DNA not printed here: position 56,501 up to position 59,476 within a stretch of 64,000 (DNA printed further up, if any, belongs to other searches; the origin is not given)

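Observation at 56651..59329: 923-aa secreted protein built from ~11 novel Gly/Asp-rich 28-aa repeats fused to HEAT repeats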

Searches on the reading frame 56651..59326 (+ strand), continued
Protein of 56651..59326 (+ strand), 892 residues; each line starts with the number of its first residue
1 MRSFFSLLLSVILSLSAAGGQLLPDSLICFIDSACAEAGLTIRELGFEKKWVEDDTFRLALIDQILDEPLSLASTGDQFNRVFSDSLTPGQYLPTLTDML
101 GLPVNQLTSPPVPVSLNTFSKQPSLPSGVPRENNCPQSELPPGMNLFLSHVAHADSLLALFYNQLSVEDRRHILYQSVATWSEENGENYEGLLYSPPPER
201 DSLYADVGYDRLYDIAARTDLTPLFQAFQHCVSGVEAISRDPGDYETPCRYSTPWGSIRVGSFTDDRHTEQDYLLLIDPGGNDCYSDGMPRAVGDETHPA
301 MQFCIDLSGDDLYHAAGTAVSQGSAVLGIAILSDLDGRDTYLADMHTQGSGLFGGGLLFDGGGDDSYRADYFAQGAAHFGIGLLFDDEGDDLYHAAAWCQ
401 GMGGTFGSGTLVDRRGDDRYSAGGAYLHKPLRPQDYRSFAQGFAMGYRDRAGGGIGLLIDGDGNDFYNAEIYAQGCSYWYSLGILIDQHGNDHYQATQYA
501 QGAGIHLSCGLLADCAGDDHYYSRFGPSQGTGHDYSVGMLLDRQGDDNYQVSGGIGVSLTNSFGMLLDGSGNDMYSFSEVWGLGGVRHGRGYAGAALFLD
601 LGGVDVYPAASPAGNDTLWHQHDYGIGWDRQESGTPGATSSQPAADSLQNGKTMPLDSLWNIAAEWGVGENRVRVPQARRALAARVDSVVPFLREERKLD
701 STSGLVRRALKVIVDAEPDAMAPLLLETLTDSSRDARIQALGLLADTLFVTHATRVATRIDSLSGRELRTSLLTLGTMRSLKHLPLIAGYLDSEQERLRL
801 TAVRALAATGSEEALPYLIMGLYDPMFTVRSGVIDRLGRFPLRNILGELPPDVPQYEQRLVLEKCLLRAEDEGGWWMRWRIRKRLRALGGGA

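Call 32: search_protein_families(library=pfam, proteins=[L049:6135-7895:+, L038:6390-7988:+, L047:585-2609:+, L032:10955-14035:+, L073:10874-11548:+, L047:5208-6944:+, L084:7383-8288:+, L026:1287-3965:-, L013:3131-3805:+, L071:10286-10963:+], max_evalue=0.001)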
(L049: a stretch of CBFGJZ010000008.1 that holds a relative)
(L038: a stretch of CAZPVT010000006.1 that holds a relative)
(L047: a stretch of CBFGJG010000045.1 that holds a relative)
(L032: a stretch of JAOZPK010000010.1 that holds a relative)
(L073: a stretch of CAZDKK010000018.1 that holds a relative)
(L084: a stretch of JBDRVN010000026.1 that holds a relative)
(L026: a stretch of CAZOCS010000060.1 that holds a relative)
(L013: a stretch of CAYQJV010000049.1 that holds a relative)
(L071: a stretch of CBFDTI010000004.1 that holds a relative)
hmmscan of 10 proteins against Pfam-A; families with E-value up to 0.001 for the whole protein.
L049:6135-7895:+ (587 aa): 2 families
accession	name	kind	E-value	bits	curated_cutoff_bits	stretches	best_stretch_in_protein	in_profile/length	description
PF00149.33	Metallophos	-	1.9e-16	61.5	21.5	1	46-211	16-190/191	Calcineurin-like phosphoesterase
PF06452.16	CBM9_1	-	1.7e-07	31.8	23.4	1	398-566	1-156/185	Carbohydrate family 9 binding domain-like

L038:6390-7988:+ (533 aa): 1 family
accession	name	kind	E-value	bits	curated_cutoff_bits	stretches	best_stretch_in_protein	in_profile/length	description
PF05547.17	Peptidase_M6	-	5.8e-15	55.7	22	1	69-283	43-286/294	Immune inhibitor A peptidase M6, catalytic domain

L047:585-2609:+ (675 aa): 1 family
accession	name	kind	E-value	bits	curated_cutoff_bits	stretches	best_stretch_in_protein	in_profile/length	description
PF12969.12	DUF3857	-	9e-19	68.6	24.6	1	131-289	5-168/170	Domain of Unknown Function with PDB structure (DUF3857)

L032:10955-14035:+ (1027 aa): 4 families
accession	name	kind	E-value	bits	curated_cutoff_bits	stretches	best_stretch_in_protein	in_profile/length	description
PF03572.23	Peptidase_S41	-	1.5e-31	109.7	24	1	844-999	1-163/165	Peptidase family S41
PF00930.27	DPPIV_N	-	1.1e-12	47.8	22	1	22-62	43-83/354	Dipeptidyl peptidase IV (DPP IV) N-terminal region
PF07676.18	PD40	-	2.4e-09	37.4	20.9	1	55-89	2-37/38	WD40-like Beta Propeller Repeat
PF14684.11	Tricorn_C1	-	1.7e-08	34.7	24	1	659-710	8-59/59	Tricorn protease C1 domain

L073:10874-11548:+ (225 aa): 0 families

L047:5208-6944:+ (579 aa): 11 families
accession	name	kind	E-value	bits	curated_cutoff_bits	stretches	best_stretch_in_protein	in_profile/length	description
PF13487.12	HD_5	-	2e-37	129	27.2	1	20-186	2-170/170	HD domain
PF01966.28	HD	-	9.3e-17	61.8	22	1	34-154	3-116/116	HD domain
PF13424.12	TPR_12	-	4.9e-15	55.9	30.1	0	498-556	13-77/77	Tetratricopeptide repeat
PF13181.12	TPR_8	-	3.6e-11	42.7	25.7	0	236-262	3-29/34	Tetratricopeptide repeat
PF07719.23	TPR_2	-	6.2e-10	38.9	27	0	199-226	3-30/34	Tetratricopeptide repeat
PF00515.34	TPR_1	-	1.8e-08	34.3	27.8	0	525-556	1-33/34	Tetratricopeptide repeat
PF13428.12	TPR_14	-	3.9e-08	33.7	23.5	0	201-239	5-43/44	Tetratricopeptide repeat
PF17874.7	TPR_MalT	-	0.00022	21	45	0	187-335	77-231/336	MalT-like TPR region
PF13432.12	TPR_16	-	0.00023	22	32.7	0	201-258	1-55/65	Tetratricopeptide repeat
PF13374.12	TPR_10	-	0.00027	21.3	27.5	0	370-402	4-37/42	Tetratricopeptide repeat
PF13174.12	TPR_6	-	0.00043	21.2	26.3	0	530-554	5-30/33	Tetratricopeptide repeat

L084:7383-8288:+ (302 aa): 1 family
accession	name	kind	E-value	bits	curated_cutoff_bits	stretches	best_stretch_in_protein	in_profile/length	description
PF00850.24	Hist_deacetyl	-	3.2e-61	207.7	27.9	1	16-279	1-288/298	Histone deacetylase domain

L026:1287-3965:- (892 aa): 4 families
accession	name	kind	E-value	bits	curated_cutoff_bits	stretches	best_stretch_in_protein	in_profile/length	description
PF13145.12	Rotamase_2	-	2.6e-28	99.7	27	2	533-651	1-120/121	PPIC-type PPIASE domain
PF13624.11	SurA_N_3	-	2.5e-08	34.4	27.2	1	11-130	30-160/162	SurA-like N-terminal domain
PF13623.11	SurA_N_2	-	5.2e-08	33.3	28.5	1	16-109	39-144/145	SurA-like N-terminal domain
PF00639.27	Rotamase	-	4.7e-06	27.9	21.7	0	284-320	60-96/97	PPIC-type PPIASE domain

L013:3131-3805:+ (225 aa): 1 family
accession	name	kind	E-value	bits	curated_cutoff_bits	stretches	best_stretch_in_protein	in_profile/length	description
PF13367.11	PrsW-protease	-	8.4e-37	127.1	23.5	1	27-202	1-193/196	PrsW family intramembrane metalloprotease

L071:10286-10963:+ (226 aa): 2 families
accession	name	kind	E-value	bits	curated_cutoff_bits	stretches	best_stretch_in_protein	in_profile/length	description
PF01128.25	IspD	-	6.4e-59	199.8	27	1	5-219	3-219/221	2-C-methyl-D-erythritol 4-phosphate cytidylyltransferase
PF12804.13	NTP_transf_3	-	1.7e-11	45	27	1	5-130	1-124/160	MobA-like NTP transferase domain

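Call 41: search_protein_families(library=pfam, alignment_id=A1, max_evalue=1)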
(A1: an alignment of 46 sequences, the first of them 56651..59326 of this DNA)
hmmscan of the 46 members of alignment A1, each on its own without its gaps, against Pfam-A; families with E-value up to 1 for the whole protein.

A. member 1, window:56651-59326:+ (892 aa): 4 families
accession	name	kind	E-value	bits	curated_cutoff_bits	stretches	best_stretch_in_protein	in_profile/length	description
PF13646.12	HEAT_2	-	7.9e-09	36.1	27.7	1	769-834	18-84/88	HEAT repeats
PF02985.28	HEAT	-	0.003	18.1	23.5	0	784-808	2-26/31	HEAT repeat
PF03130.22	HEAT_PBS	-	0.0064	17.4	20.9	1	798-822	1-25/27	PBS lyase HEAT-like repeat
PF13513.12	HEAT_EZ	-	0.43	11.6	27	0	719-744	27-52/55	HEAT-like repeat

B. families by the number of members that match (of 46 scanned): 35 families (the first 25 are shown)
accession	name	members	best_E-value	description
PF13646.12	HEAT_2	46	9.9e-35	HEAT repeats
PF02985.28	HEAT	46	7.5e-13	HEAT repeat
PF03130.22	HEAT_PBS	44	1.5e-16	PBS lyase HEAT-like repeat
PF13513.12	HEAT_EZ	35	9.1e-14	HEAT-like repeat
PF00514.29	Arm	15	1.7e-08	Armadillo/beta-catenin-like repeat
PF19854.4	DUF6329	9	0.042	Family of unknown function (DUF6329)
PF07268.16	EppA_BapA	7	0.00022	Exported protein precursor (EppA/BapA)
PF12717.13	Cnd1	6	0.0034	non-SMC mitotic condensation complex subunit 1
PF10363.15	RTP1_C1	5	8.9e-05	Required for nuclear transport of RNA pol II C-terminus 1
PF01347.28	Vitellogenin_N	4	0.00072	Lipoprotein amino terminal region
PF21581.3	SCD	3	0.015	Stromalin conservative domain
PF06739.17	SBBP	2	0.012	Beta-propeller repeat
PF18991.6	DUF5724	2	0.022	Family of unknown function (DUF5724)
PF19926.4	DUF6389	2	0.06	Family of unknown function (DUF6389)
PF01602.26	Adaptin_N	2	0.11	Adaptin N terminal region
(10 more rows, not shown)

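Call 62: search_protein_families(library=pfam, alignment_id=A4, max_evalue=0.00001)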
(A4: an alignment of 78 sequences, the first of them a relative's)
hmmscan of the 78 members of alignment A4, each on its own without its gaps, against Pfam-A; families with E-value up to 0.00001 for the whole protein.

A. member 1, L020:63-353:+ (97 aa): 0 families

B. families by the number of members that match (of 78 scanned): 85 families (the first 25 are shown)
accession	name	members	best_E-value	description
PF00149.33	Metallophos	6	7e-17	Calcineurin-like phosphoesterase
PF05547.17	Peptidase_M6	5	4.4e-15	Immune inhibitor A peptidase M6, catalytic domain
PF06452.16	CBM9_1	5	9.6e-09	Carbohydrate family 9 binding domain-like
PF01966.28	HD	4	9.3e-20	HD domain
PF02436.23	PYC_OADA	3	6.3e-54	Conserved carboxylase domain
PF03572.23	Peptidase_S41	3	5.2e-32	Peptidase family S41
PF00364.28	Biotin_lipoyl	3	1.4e-20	Biotin-requiring enzyme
PF00682.25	HMGL-like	3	1.4e-17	HMGL-like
PF07676.18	PD40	3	3.4e-17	WD40-like Beta Propeller Repeat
PF00930.27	DPPIV_N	3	1.6e-14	Dipeptidyl peptidase IV (DPP IV) N-terminal region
PF14684.11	Tricorn_C1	3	2.6e-11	Tricorn protease C1 domain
PF00850.24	Hist_deacetyl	2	3.2e-61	Histone deacetylase domain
PF01128.25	IspD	2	1.9e-59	2-C-methyl-D-erythritol 4-phosphate cytidylyltransferase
PF00587.30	tRNA-synt_2b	2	3.9e-47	tRNA synthetase class II core domain (G, H, P, S and T)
PF08245.18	Mur_ligase_M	2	8.1e-42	Mur ligase middle domain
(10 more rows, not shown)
